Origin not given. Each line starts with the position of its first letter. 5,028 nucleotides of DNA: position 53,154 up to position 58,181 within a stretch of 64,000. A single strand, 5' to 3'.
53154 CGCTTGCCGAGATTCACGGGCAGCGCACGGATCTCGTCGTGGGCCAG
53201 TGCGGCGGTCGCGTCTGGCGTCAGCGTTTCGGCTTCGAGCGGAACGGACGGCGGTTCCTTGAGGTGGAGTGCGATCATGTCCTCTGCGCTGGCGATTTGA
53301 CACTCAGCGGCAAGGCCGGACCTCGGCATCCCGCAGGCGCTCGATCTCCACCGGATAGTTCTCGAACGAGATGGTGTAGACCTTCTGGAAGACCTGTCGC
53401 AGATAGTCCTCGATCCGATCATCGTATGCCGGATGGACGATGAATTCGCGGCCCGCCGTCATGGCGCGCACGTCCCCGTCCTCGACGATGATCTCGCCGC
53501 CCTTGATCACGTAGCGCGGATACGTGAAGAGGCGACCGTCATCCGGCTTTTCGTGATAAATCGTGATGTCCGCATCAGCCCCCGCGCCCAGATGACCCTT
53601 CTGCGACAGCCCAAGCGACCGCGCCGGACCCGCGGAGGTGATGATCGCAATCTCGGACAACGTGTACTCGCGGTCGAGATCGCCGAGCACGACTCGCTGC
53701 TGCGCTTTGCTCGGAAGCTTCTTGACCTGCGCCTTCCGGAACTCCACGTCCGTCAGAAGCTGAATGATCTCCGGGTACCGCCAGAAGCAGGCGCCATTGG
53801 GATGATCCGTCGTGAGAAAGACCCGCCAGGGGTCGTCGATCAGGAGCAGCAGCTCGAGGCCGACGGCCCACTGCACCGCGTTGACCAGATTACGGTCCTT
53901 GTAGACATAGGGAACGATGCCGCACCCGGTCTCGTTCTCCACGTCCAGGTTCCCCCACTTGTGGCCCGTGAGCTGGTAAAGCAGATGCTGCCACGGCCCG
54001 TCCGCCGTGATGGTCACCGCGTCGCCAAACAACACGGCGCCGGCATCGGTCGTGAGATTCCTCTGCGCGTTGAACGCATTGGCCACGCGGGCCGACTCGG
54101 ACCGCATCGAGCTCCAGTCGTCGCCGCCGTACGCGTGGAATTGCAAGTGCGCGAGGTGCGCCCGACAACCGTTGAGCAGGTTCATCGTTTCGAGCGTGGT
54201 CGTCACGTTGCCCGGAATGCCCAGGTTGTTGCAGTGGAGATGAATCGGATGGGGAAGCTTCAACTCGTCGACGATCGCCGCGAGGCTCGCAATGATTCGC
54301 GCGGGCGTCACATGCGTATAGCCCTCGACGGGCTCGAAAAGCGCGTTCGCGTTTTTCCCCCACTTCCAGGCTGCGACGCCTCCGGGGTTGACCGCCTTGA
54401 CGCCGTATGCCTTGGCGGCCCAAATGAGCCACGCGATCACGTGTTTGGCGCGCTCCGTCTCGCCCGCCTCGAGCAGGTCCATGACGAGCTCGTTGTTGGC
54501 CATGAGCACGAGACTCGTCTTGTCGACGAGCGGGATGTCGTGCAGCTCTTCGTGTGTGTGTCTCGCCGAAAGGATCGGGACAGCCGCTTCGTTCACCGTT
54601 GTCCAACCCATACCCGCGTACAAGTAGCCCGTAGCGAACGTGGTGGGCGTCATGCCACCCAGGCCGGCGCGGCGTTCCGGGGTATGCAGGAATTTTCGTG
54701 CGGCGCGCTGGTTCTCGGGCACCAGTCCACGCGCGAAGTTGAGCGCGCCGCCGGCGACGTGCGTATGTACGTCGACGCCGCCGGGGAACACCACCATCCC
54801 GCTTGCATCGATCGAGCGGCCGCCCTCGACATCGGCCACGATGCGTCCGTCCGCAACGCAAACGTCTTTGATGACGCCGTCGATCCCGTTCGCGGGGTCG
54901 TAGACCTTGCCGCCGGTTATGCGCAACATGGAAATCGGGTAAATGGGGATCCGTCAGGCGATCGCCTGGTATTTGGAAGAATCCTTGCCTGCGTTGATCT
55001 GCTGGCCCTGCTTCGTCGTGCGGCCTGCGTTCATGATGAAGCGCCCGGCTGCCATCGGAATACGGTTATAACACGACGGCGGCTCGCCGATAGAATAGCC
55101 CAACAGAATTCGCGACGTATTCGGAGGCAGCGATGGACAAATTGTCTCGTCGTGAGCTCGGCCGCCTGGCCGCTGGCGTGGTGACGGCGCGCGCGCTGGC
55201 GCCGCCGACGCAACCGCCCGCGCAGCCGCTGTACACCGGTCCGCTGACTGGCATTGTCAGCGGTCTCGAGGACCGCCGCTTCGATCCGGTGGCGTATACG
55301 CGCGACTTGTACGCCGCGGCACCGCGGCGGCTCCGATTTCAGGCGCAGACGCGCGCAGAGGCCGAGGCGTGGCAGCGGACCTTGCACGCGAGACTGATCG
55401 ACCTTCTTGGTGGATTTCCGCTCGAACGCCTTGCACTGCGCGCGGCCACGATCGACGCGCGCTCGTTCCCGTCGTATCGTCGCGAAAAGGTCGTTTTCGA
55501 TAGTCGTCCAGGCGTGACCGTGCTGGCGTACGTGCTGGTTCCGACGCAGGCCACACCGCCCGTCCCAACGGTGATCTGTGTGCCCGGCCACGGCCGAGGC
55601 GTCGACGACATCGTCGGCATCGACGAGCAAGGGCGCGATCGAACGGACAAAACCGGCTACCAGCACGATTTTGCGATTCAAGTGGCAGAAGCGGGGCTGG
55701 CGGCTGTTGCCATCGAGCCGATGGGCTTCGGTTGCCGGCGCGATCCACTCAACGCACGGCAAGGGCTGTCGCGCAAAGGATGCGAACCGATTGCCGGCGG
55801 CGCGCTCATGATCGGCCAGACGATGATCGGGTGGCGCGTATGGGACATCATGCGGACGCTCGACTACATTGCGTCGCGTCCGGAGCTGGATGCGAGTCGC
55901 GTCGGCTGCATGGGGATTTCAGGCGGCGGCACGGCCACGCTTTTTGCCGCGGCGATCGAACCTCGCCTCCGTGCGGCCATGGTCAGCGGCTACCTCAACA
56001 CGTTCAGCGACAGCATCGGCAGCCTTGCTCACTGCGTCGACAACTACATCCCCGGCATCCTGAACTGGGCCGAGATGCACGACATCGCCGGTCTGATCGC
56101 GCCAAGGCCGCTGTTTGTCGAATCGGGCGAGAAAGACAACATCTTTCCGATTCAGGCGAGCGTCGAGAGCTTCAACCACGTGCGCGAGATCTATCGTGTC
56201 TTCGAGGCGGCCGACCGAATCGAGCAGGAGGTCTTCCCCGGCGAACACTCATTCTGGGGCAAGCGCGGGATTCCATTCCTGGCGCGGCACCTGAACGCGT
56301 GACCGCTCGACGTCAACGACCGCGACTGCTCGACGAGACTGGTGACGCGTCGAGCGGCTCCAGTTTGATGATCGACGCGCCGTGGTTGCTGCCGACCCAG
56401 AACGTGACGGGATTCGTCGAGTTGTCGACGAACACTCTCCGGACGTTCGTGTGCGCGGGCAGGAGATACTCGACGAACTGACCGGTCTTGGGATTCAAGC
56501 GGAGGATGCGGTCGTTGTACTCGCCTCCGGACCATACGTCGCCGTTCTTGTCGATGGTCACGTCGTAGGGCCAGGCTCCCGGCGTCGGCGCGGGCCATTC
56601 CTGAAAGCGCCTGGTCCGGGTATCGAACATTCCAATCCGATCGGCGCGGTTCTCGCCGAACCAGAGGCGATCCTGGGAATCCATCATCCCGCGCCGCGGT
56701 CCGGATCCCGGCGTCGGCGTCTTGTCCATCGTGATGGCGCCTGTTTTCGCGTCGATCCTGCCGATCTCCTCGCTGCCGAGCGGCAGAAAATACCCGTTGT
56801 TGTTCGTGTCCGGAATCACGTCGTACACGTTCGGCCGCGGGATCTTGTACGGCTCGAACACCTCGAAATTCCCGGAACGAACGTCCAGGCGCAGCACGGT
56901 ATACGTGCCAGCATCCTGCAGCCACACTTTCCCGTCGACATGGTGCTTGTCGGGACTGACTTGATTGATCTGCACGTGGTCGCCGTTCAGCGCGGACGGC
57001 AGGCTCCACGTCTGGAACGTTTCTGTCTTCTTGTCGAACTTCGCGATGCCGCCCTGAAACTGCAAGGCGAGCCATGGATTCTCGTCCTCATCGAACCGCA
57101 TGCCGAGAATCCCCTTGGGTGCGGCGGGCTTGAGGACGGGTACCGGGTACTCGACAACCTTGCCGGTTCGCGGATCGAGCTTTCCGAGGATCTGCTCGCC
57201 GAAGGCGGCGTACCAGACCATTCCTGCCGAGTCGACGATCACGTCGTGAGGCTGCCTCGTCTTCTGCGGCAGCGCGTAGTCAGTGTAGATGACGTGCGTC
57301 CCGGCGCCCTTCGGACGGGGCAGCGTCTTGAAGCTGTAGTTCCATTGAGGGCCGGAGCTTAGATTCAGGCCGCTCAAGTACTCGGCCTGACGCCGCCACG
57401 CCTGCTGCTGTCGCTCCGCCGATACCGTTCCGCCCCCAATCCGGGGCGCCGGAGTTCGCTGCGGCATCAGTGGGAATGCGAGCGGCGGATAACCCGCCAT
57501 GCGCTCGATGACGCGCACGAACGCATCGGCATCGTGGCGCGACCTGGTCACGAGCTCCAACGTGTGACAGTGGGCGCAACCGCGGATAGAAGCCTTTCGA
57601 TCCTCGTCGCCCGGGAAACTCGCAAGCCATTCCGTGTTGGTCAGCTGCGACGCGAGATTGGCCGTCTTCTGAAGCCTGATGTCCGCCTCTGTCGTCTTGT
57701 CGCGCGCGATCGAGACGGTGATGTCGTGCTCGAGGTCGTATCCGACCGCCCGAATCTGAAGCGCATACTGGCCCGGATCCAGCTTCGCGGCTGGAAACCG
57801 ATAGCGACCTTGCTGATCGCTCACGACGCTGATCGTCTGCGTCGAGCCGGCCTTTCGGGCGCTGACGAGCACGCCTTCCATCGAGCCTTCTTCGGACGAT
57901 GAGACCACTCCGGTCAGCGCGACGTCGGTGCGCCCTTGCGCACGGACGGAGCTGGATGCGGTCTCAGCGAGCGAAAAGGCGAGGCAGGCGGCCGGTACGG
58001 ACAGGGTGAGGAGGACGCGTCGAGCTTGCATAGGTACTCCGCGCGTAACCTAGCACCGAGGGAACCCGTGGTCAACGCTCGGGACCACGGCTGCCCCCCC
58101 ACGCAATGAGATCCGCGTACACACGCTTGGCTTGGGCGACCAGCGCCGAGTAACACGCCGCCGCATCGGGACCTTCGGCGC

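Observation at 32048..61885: H4MPT/methanofuran-linked formaldehyde-oxidation island in a genome with Acidobacteria hallmarks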

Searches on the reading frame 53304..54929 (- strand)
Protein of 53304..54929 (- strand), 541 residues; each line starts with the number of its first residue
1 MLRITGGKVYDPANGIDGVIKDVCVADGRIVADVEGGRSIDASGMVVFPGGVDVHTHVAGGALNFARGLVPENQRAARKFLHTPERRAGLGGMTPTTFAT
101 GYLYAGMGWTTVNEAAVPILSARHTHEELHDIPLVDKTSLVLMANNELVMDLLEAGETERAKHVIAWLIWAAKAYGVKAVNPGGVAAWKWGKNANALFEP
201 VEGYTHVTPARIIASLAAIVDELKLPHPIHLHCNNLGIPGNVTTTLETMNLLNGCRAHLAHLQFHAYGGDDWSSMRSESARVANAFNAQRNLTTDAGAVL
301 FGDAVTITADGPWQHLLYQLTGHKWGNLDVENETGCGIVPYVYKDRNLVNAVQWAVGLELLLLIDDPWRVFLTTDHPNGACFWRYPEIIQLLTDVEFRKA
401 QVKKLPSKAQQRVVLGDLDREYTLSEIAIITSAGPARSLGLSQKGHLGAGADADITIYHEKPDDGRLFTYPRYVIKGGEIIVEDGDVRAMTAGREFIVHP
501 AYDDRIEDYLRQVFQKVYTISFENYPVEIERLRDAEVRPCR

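Call 5: search_protein_families(library=pfam, proteins=[window:53307-54929:-], max_evalue=0.01)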
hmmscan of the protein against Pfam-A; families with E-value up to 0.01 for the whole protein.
window:53307-54929:- (541 aa): 2 families
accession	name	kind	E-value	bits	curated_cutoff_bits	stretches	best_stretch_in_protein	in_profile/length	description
PF07969.17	Amidohydro_3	-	1.2e-48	167.3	29.7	1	40-481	3-471/472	Amidohydrolase family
PF01979.26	Amidohydro_1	-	2.9e-09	37.1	25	1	164-458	63-318/345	Amidohydrolase family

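Call 25: search_protein_families(library=ncbifam, proteins=[window:53307-54929:-], max_evalue=0.00001)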
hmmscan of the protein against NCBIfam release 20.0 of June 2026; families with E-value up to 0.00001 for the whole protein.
window:53307-54929:- (541 aa): 18 families
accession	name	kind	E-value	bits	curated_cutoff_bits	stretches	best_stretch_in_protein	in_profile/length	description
TIGR03121.1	one_C_dehyd_A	equivalog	2.4e-207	689.6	392.75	1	2-533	2-553/556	formylmethanofuran dehydrogenase subunit A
NF042911.1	FMH_DH_FwdA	exception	1.7e-163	545.2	950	1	4-530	4-556/569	tungsten-dependent formylmethanofuran dehydrogenase subunit FwdA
NF006689.0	PRK09237.1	equivalog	5.9e-14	51.4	371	1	3-58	6-66/383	amidohydrolase/deacetylase family metallohydrolase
NF009941.0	PRK13404.1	subfamily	4.2e-12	45.5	647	1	17-59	18-64/478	dihydropyrimidinase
NF006560.0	PRK09061.1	subfamily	6.7e-12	44.5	340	1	4-58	30-87/517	amidohydrolase family protein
NF004839.0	PRK06189.1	equivalog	2.7e-10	39.5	631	0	416-458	347-389/451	allantoinase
NF005791.0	PRK07627.1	equivalog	9.4e-10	38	442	1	2-72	3-78/425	dihydroorotase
TIGR03178.1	allantoinase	equivalog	1.7e-09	37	357.85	0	419-460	344-385/441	allantoinase AllB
NF009060.0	PRK12394.1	equivalog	2.6e-09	36.3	442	1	4-60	7-67/381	metallo-dependent hydrolase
NF002668.0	PRK02382.1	equivalog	6.7e-09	34.9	452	0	421-460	333-372/436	dihydroorotase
TIGR02033.1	D-hydantoinase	equivalog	1e-08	34.5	393.25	0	20-59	16-61/454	dihydropyrimidinase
NF006559.0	PRK09060.1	equivalog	2.1e-07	29.6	482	0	423-458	345-380/444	dihydroorotase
NF011987.0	PRK15446.2-3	subfamily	1.6e-06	27.2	253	0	429-461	334-366/395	alpha-D-ribose 1-methylphosphonate 5-triphosphate diphosphatase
NF006838.0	PRK09357.1-3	equivalog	2.4e-06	26.7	644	0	2-58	3-64/423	dihydroorotase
TIGR01975.1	isoAsp_dipep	equivalog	3.4e-06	26.5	331.25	0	404-482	310-384/389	beta-aspartyl-peptidase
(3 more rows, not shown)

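Call 51: find_related_loci(query=window:53307-54929:-, collection=metagenome_contigs, flank=10000)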
Query window:53307-54929:- (541 aa) in metagenome_contigs; peptide patterns used: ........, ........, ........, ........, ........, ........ (x = any residue, [..] = any of these).
600 stretches matched a pattern (row limit reached: there are more); 445 encode a relative of the query (tblastn E <= 1e-3); the best 80 are kept; 80 distinct loci.
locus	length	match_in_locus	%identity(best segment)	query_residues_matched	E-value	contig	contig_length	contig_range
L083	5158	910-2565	88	1-540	0e+0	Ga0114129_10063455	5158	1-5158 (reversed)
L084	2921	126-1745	89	1-540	0e+0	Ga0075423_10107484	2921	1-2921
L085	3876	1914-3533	88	1-540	0e+0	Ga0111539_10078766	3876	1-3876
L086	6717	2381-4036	87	1-541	0e+0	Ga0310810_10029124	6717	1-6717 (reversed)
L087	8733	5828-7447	86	1-540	0e+0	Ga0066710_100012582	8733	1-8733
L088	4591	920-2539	85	1-540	0e+0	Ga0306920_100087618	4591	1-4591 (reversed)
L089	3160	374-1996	85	1-541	0e+0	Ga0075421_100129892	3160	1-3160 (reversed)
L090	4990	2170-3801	83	1-541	0e+0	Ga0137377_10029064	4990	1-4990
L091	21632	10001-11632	83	1-541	0e+0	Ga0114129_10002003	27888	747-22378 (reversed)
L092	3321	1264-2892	84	1-540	0e+0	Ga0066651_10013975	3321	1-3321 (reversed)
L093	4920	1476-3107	82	1-541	0e+0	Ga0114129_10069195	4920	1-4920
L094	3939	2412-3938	88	1-498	0e+0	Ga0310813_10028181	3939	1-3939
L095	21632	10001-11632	81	1-541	0e+0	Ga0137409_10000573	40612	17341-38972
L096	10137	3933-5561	81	2-541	0e+0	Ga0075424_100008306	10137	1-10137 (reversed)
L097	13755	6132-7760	81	1-540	0e+0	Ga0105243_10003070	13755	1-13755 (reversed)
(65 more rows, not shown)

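Call 66: search_solved_structures(query=window:53307-54929:-, max_evalue=1e-20, show_alignments=1)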
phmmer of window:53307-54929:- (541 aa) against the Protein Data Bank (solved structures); distinct sequences matched with E-value up to 1e-20: 6.
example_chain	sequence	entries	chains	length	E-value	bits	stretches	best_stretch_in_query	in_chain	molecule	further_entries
8rja_A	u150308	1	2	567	4.6e-145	487.5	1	3-533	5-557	Formylmethanofuran dehydrogenase subunit A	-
9sw6_I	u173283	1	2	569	1.5e-141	476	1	4-533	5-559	Tungsten formylmethanofuran dehydrogenase, subunit A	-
5t5i_A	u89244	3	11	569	5.4e-141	474.1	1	4-532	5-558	Tungsten formylmethanofuran dehydrogenase subunit fwdA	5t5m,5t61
9sfi_P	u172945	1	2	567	1.2e-126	426.8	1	4-528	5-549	Formylmethanofuran dehydrogenase subunit A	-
7bkb_G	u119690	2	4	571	2.9e-119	402.4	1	3-532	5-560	Formylmethanofuran dehydrogenase, subunit A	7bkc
6s6y_A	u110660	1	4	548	3.5e-105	355.9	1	2-512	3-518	Formylmethanofuran dehydrogenase subunit A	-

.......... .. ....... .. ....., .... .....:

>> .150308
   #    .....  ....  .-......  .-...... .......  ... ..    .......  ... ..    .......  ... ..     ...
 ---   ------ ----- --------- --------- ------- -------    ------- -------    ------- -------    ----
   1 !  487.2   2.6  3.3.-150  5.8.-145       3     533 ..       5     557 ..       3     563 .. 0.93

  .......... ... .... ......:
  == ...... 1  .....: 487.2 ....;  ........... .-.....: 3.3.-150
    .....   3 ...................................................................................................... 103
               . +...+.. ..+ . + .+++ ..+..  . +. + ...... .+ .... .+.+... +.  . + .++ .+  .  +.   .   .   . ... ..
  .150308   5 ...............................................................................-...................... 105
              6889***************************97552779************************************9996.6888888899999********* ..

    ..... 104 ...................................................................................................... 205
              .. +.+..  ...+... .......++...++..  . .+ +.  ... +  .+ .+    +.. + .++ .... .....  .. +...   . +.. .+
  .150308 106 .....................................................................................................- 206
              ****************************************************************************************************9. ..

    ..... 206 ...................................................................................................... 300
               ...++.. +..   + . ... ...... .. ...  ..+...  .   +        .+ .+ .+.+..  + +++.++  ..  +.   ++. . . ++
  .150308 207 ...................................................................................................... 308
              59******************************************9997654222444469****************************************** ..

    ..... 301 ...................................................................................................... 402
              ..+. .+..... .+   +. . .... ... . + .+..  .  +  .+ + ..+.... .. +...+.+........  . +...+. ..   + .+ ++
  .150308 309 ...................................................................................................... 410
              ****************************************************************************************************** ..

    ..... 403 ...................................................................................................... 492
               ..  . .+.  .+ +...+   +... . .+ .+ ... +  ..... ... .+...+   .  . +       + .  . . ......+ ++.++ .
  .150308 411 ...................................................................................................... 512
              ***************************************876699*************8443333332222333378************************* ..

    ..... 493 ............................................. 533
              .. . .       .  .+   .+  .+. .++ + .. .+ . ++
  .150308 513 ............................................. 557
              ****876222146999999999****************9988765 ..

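Call 77: find_encoding_contigs(protein=window:53304-54929:-, flank=6000, max_places=6)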
Protein window:53304-54929:- (541 aa): no gene with exactly this product is on record in the collection.

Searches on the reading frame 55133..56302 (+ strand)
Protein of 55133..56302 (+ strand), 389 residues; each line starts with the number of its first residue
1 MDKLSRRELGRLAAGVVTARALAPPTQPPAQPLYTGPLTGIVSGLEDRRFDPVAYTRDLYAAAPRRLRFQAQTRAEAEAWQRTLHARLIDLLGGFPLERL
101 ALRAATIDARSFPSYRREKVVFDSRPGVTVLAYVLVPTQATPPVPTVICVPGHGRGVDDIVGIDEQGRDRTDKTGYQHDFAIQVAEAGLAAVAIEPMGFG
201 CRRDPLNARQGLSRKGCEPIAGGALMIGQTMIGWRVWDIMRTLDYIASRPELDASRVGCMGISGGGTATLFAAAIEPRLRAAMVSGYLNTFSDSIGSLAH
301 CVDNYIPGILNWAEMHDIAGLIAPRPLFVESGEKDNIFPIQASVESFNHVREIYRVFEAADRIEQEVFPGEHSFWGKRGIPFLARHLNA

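Call 5: search_protein_families(library=pfam, proteins=[window:55133-56299:+], max_evalue=0.01)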
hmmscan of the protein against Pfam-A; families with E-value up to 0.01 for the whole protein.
window:55133-56299:+ (389 aa): 6 families
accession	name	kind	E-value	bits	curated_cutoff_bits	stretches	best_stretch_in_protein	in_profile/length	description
PF12715.13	Abhydrolase_7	-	7.3e-17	62.1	21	1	71-337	42-318/388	Abhydrolase family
PF22244.2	GCE_fung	-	4.5e-08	33.6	27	1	231-283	80-133/231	Glucuronyl esterase, fungi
PF05448.18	AXE1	-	2.5e-06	26.9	21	1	238-291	159-213/321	Acetyl xylan esterase (AXE1)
PF00326.27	Peptidase_S9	-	5.7e-06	26.4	22.6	1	234-286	43-95/213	Prolyl oligopeptidase family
PF12740.14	PETase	-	0.0015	18.4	28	1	240-283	104-153/263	PET hydrolase-like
PF00561.26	Abhydrolase_1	-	0.0074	16.4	25.8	0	176-283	15-97/245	alpha/beta hydrolase fold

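Call 65: search_protein_families(library=ncbifam, proteins=[window:55133-56299:+], max_evalue=0.00001)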
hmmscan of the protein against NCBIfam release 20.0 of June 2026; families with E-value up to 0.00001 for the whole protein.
window:55133-56299:+ (389 aa): 0 families

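Call 79: find_encoding_contigs(protein=window:55133-56302:+, flank=6000, max_places=6)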
Protein window:55133-56302:+ (389 aa): 1 contig read that carries it; 1 place shown.
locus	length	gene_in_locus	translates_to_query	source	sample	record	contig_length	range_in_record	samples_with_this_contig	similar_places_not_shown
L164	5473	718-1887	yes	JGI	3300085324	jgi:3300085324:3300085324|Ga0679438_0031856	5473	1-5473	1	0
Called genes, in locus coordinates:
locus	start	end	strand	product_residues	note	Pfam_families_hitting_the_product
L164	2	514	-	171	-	?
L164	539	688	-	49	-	-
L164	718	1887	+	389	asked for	PF12715:Abhydrolase_7, PF22244:GCE_fung (faint), PF05448:AXE1 (weak), PF00326:Peptidase_S9 (faint)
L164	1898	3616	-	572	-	PF13620:CarboxypepD_reg, PF13715:CarbopepD_reg_2 (weak), PF08450:SGL (faint), PF24684:Vgb_lyase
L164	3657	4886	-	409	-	PF02655:ATP-grasp_3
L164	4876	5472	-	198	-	?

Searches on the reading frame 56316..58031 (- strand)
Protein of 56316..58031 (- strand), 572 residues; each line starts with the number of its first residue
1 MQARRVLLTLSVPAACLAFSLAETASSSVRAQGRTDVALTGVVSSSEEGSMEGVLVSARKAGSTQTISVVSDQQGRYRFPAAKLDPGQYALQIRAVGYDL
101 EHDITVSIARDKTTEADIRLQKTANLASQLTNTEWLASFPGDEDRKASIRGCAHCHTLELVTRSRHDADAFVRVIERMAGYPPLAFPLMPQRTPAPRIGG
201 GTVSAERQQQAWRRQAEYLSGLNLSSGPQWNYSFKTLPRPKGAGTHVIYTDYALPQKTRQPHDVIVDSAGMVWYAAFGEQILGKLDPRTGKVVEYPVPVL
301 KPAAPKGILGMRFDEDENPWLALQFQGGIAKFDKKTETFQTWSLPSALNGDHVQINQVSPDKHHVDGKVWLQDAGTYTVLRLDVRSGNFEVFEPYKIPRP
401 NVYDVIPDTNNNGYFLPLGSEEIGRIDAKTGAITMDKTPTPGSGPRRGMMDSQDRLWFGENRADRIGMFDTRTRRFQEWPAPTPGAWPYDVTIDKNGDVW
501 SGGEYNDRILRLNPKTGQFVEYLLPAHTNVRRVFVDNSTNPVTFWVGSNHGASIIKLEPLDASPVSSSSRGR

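Call 5: search_protein_families(library=pfam, proteins=[window:56316-58031:-], max_evalue=0.01)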
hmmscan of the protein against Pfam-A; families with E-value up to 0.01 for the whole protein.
window:56316-58031:- (572 aa): 6 families
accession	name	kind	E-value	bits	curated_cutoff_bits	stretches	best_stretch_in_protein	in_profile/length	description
PF24684.1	Vgb_lyase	-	1.4e-25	90.1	50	2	307-529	14-223/290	Virginiamycin B lyase family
PF13620.12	CarboxypepD_reg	-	7.7e-12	45.8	32.3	1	39-121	2-82/82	Carboxypeptidase regulatory-like domain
PF08450.18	SGL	-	1.8e-07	31.5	26.3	0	259-303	184-228/246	SMP-30/Gluconolactonase/LRE-like region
PF13715.12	CarbopepD_reg_2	-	6.3e-07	29.8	32.2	1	40-128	2-84/88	CarboxypepD_reg-like domain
PF21959.2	DUF6923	-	9.7e-05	22.7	27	0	430-522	75-167/234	Repeat of unknown function (DUF6923)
PF17210.9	SdrD_B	-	0.00014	22.4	29.7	1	41-122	15-91/112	SdrD B-like domain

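Call 65: search_protein_families(library=ncbifam, proteins=[window:56316-58031:-], max_evalue=0.00001)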
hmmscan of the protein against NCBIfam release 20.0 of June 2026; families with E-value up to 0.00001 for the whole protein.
window:56316-58031:- (572 aa): 2 families
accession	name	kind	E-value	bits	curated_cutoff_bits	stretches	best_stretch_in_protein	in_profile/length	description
NF000096.1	stregra_B_VgbB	exception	2e-19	69.9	600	1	452-555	66-165/295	streptogramin B lyase Vgb(B)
NF000022.1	stregra_B_VgbA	exception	7.7e-15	54.8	600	1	431-552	45-162/299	streptogramin B lyase Vgb(A)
